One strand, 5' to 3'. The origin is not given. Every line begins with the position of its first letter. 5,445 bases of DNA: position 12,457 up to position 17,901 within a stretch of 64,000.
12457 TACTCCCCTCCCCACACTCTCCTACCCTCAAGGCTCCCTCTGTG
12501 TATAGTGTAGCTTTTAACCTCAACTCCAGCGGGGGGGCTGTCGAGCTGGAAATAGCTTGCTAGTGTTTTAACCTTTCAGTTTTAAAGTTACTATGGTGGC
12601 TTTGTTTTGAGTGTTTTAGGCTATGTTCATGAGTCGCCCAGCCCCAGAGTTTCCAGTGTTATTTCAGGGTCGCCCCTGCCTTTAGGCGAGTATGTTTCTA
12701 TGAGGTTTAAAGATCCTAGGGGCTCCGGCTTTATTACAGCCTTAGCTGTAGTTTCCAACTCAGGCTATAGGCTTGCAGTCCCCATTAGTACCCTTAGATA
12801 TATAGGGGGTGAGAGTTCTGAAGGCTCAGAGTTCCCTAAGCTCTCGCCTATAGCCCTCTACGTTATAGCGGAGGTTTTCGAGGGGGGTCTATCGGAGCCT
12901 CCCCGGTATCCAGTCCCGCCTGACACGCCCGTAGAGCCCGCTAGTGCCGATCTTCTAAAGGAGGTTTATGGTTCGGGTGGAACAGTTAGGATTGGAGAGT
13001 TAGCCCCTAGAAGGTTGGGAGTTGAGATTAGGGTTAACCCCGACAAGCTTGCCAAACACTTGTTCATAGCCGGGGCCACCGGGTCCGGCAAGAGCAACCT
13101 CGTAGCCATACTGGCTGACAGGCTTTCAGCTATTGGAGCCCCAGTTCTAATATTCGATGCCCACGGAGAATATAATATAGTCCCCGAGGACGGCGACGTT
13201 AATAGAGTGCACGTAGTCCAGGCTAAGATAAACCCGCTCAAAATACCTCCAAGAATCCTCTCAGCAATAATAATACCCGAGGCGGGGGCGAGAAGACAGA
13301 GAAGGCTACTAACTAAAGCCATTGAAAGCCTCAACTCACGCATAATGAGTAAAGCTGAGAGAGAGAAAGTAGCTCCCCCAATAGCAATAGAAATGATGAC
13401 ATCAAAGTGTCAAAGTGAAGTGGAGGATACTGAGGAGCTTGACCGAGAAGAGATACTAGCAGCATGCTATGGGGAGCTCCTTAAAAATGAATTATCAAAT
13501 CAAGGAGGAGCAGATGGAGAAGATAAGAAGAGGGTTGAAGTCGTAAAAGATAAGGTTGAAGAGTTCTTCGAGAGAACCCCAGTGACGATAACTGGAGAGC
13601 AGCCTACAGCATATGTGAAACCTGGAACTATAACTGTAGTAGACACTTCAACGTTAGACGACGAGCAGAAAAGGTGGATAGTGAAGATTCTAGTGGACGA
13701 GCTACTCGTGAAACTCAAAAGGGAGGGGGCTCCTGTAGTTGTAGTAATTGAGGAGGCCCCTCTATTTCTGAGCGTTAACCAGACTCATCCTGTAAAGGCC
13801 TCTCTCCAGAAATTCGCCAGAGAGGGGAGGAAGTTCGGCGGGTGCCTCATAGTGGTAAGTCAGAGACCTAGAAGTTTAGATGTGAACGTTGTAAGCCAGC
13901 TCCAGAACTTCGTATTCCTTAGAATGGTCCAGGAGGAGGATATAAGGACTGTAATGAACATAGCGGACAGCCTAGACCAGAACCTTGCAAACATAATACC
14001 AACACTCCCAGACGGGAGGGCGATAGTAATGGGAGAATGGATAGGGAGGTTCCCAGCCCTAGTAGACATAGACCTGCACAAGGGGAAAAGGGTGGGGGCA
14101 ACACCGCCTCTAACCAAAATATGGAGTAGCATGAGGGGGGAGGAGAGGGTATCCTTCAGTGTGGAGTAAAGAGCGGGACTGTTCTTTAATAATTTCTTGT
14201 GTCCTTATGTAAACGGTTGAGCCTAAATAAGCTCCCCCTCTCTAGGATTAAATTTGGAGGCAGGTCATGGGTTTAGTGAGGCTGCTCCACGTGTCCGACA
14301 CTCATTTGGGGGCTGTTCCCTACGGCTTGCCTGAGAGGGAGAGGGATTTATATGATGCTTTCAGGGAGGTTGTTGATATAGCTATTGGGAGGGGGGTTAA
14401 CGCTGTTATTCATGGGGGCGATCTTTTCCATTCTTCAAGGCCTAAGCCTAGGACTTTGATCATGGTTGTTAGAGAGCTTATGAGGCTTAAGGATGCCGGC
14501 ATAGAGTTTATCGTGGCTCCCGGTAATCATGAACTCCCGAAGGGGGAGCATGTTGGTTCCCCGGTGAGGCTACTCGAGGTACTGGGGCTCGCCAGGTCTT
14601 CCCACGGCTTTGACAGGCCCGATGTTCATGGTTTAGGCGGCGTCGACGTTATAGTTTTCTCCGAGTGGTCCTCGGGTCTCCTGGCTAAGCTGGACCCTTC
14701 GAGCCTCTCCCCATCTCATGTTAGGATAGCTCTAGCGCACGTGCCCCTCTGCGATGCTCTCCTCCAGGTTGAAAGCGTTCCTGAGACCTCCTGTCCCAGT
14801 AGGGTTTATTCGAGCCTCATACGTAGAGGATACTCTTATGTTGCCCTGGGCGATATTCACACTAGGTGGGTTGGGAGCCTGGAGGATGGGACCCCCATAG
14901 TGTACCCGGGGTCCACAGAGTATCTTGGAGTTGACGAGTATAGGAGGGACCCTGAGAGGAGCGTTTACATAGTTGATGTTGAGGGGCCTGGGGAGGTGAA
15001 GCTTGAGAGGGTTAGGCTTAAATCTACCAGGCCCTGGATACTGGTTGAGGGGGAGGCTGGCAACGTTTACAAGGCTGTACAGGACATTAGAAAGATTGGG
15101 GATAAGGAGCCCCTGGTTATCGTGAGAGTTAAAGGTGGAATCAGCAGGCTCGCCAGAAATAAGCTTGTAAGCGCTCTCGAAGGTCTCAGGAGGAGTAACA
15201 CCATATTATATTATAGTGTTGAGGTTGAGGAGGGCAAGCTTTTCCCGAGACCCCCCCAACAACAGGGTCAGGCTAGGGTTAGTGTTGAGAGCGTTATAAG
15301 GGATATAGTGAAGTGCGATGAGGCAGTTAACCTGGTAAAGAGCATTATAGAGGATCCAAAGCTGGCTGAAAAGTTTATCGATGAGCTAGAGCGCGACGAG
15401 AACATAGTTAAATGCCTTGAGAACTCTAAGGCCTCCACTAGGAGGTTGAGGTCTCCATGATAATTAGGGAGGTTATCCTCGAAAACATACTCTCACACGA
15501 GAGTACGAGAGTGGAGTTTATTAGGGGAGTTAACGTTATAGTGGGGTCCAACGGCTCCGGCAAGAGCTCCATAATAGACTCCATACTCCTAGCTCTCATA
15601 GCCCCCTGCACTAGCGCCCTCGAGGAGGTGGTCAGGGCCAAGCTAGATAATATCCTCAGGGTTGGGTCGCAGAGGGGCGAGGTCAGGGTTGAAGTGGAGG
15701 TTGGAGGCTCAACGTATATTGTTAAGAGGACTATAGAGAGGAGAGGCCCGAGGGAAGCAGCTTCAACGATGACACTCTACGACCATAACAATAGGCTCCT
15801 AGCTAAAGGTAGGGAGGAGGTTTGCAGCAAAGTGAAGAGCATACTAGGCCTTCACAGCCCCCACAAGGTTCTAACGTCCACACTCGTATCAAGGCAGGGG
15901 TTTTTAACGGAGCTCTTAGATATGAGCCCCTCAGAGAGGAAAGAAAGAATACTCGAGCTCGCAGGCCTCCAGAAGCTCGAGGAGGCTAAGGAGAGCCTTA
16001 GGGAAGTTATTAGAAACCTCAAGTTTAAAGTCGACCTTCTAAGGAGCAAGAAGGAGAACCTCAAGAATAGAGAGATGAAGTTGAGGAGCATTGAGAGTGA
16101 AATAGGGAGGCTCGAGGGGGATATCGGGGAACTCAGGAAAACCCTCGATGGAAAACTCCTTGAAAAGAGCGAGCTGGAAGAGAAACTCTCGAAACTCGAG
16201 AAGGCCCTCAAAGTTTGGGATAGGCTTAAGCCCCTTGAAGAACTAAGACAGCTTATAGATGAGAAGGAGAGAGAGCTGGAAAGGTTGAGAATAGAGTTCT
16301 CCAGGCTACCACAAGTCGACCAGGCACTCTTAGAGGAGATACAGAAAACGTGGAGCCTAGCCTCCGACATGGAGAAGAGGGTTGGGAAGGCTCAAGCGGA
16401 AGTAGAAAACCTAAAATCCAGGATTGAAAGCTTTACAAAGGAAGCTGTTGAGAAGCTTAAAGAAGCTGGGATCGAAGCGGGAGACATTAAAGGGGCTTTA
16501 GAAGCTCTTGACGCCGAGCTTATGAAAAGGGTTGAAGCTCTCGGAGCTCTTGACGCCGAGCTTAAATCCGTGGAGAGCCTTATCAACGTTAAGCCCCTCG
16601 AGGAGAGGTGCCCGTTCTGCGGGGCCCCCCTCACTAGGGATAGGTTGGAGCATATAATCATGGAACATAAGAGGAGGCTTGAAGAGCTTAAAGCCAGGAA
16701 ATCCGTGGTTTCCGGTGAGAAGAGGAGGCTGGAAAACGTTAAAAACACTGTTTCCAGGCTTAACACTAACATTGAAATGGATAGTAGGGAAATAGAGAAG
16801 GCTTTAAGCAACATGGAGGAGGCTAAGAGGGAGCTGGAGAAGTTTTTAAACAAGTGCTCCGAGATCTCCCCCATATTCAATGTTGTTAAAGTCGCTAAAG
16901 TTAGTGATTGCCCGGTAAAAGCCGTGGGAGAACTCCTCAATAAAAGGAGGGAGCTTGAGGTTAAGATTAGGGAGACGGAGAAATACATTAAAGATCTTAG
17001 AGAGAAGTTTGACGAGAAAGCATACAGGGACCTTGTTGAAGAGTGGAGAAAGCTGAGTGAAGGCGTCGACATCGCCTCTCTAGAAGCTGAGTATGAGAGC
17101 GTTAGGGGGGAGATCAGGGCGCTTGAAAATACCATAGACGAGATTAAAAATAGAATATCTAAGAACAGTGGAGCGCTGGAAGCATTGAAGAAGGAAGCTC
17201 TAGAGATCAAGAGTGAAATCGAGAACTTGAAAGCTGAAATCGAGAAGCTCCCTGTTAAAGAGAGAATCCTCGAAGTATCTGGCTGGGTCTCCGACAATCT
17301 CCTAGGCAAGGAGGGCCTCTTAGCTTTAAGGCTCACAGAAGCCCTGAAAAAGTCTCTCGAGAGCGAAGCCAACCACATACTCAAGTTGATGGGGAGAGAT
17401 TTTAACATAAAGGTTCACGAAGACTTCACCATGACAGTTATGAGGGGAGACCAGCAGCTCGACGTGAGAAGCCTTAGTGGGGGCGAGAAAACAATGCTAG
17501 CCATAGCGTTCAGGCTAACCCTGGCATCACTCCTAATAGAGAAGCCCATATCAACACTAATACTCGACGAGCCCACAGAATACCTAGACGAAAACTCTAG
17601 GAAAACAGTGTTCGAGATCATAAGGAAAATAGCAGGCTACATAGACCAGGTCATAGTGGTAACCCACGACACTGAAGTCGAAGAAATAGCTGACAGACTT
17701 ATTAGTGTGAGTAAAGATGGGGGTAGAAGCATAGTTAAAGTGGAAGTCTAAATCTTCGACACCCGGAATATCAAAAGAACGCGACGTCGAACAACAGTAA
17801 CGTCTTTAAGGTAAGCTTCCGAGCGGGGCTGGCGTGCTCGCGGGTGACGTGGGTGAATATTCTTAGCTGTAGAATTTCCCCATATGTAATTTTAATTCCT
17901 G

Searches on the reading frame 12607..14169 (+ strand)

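Call 76: search_protein_families(library=pfam, proteins=[window:12607-14169:+])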
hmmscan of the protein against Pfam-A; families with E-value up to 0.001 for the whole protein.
window:12607-14169:+ (520 aa): 5 families
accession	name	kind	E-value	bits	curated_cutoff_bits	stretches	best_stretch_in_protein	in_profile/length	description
PF01935.23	DUF87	-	1.2e-28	101.2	23.2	1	127-364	1-218/220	Helicase HerA, central domain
PF05872.18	HerA_C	-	2.2e-08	33.6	22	1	140-201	12-73/502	Helicase HerA-like C-terminal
PF10412.15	TrwB_AAD_bind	-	2.2e-06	27.3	20.5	1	145-189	11-55/387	Type IV secretion-system coupling protein DNA-binding domain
PF01580.24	FtsK_SpoIIIE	-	1.6e-05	24.9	24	0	143-167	33-57/221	FtsK/SpoIIIE family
PF12846.13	AAA_10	-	0.00013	21.6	27.5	0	377-445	242-308/362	AAA-like domain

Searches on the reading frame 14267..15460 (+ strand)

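Call 76: search_protein_families(library=pfam, proteins=[window:14267-15460:+])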
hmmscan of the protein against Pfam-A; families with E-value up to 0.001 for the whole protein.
window:14267-15460:+ (397 aa): 2 families
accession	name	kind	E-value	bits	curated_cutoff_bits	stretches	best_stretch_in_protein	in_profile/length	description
PF00149.33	Metallophos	-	2e-11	45.1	21.5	1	5-126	2-108/191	Calcineurin-like phosphoesterase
PF12850.12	Metallophos_2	-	4.2e-05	24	27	1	5-238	2-151/154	Calcineurin-like phosphoesterase superfamily domain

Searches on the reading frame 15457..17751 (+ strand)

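Call 76: search_protein_families(library=pfam, proteins=[window:15457-17751:+])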
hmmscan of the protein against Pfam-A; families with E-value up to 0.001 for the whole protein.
window:15457-17751:+ (764 aa): 11 families
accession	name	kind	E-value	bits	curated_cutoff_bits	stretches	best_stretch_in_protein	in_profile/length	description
PF02463.25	SMC_N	-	1.7e-20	73.9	40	2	224-753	107-213/220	RecF/RecN/SMC N terminal domain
PF13166.12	AAA_13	-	9e-18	64.8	36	2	382-598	255-463/713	AAA domain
PF13476.12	AAA_23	-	4.7e-14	53.9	27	1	6-216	2-193/201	AAA domain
PF13304.12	AAA_21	-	1.2e-12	49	27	2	566-741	196-302/304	AAA domain, putative AbiEii toxin, Type IV TA system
PF13175.12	AAA_15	-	2.5e-08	34.4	32.1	1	426-737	95-369/374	AAA ATPase domain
PF13558.12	SbcC_Walker_B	-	4.4e-06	27.3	27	1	666-723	26-89/90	SbcC/RAD50-like, Walker B motif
PF00005.33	ABC_tran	-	5.5e-06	27.4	25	0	586-707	52-136/137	ABC transporter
PF13555.12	AAA_29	-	4.3e-05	23.6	27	1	19-50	17-49/61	P-loop containing region of AAA domain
PF04108.17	ATG17_like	-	0.00012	22.1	43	0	172-516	31-293/355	Autophagy protein ATG17-like domain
PF04513.17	Baculo_PEP_C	-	0.00045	20.7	38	0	554-596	34-77/140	Baculovirus polyhedron envelope protein, PEP, C terminus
PF05615.18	THOC7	-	0.00071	20.3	28.7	1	519-598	17-99/136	Tho complex subunit 7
